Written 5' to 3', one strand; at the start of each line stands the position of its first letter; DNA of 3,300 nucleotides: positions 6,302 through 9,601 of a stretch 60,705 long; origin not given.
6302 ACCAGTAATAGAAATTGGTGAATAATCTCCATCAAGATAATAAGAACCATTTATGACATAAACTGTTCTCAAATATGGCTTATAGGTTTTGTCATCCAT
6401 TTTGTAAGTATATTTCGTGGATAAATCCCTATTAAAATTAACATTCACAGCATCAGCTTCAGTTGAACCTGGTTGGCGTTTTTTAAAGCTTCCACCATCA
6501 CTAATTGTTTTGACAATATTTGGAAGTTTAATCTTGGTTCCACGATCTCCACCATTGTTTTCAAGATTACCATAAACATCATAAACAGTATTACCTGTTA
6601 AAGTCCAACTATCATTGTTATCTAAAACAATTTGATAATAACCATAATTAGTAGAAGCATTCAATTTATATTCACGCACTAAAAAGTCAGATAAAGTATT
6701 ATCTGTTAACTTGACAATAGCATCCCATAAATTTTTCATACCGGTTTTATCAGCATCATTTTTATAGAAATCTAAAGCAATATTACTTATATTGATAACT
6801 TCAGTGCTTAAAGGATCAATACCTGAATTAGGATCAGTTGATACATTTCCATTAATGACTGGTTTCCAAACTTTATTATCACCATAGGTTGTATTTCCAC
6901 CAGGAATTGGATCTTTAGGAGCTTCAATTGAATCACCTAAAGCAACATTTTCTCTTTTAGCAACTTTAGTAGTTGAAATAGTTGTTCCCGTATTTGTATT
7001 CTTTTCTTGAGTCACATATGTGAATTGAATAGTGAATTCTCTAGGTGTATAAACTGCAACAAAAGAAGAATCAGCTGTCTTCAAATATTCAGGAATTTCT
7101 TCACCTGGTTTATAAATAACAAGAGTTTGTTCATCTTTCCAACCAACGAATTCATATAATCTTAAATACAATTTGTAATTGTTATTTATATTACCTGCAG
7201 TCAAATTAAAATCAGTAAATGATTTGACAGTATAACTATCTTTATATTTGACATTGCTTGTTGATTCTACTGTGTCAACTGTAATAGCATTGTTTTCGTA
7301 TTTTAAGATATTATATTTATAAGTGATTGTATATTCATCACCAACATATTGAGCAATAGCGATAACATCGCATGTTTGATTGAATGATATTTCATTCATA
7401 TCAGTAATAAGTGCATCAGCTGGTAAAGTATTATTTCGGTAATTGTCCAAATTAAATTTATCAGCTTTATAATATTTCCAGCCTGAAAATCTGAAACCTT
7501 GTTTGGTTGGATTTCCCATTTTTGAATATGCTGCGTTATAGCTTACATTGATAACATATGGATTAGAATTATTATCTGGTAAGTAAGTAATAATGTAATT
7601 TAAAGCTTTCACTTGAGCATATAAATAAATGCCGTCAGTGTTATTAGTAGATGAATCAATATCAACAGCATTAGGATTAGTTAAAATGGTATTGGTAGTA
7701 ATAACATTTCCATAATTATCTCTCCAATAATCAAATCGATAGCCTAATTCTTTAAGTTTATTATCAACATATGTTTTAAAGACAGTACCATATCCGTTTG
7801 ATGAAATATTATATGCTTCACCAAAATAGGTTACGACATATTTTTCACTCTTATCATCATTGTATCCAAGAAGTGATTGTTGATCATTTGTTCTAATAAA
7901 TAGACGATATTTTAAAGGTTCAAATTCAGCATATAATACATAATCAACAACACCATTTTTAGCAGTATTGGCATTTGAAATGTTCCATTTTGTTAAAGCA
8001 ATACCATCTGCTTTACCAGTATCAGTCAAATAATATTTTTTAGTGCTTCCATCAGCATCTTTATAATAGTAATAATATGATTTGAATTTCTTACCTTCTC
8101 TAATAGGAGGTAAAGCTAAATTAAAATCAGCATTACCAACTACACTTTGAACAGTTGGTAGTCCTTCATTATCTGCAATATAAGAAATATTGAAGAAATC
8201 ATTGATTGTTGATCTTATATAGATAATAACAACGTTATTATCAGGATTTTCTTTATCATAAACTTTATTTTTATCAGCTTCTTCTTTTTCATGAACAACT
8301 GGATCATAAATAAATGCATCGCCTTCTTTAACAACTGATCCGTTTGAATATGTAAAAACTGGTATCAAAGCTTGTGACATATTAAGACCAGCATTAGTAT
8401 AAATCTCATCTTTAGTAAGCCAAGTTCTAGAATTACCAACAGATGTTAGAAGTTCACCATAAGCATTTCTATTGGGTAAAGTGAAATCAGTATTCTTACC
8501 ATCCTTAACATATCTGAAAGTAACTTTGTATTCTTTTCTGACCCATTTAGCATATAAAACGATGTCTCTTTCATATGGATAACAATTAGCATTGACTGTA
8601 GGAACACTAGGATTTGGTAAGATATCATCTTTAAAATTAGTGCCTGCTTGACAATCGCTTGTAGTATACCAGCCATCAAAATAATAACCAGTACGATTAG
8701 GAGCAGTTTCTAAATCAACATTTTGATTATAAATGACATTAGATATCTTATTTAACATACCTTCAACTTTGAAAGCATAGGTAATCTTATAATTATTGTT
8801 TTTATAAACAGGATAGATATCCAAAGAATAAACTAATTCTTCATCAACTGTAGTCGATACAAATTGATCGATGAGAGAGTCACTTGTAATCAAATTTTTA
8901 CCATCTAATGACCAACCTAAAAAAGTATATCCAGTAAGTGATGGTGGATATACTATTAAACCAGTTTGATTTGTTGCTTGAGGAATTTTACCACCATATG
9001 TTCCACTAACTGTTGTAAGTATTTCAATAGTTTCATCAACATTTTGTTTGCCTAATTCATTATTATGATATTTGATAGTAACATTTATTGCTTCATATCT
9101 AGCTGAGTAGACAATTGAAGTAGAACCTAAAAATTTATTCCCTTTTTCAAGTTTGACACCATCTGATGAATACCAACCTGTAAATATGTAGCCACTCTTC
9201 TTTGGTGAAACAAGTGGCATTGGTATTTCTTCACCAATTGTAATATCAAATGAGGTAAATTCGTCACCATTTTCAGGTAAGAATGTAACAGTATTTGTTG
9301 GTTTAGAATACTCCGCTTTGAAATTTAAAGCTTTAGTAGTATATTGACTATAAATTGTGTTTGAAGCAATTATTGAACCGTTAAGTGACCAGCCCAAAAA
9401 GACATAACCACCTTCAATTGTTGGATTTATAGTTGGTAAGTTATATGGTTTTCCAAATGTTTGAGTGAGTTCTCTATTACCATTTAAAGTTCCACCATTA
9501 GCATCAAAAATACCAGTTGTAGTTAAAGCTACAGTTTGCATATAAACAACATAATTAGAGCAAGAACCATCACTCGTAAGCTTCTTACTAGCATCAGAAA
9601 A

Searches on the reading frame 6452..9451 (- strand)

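Call 77: search_protein_families(library=pfam, proteins=[window:6452-9451:-], max_evalue=0.05)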
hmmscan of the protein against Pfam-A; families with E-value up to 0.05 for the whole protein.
window:6452-9451:- (1000 aa): 2 families
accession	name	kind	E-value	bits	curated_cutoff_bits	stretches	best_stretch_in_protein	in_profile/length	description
PF09479.16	Flg_new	-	1.5e-18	67.1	27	3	221-279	1-56/65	Listeria-Bacteroides repeat domain (List_Bact_rpt)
PF18998.6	Flg_new_2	-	4.9e-08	33.3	23.6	0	224-265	4-44/73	Divergent InlB B-repeat domain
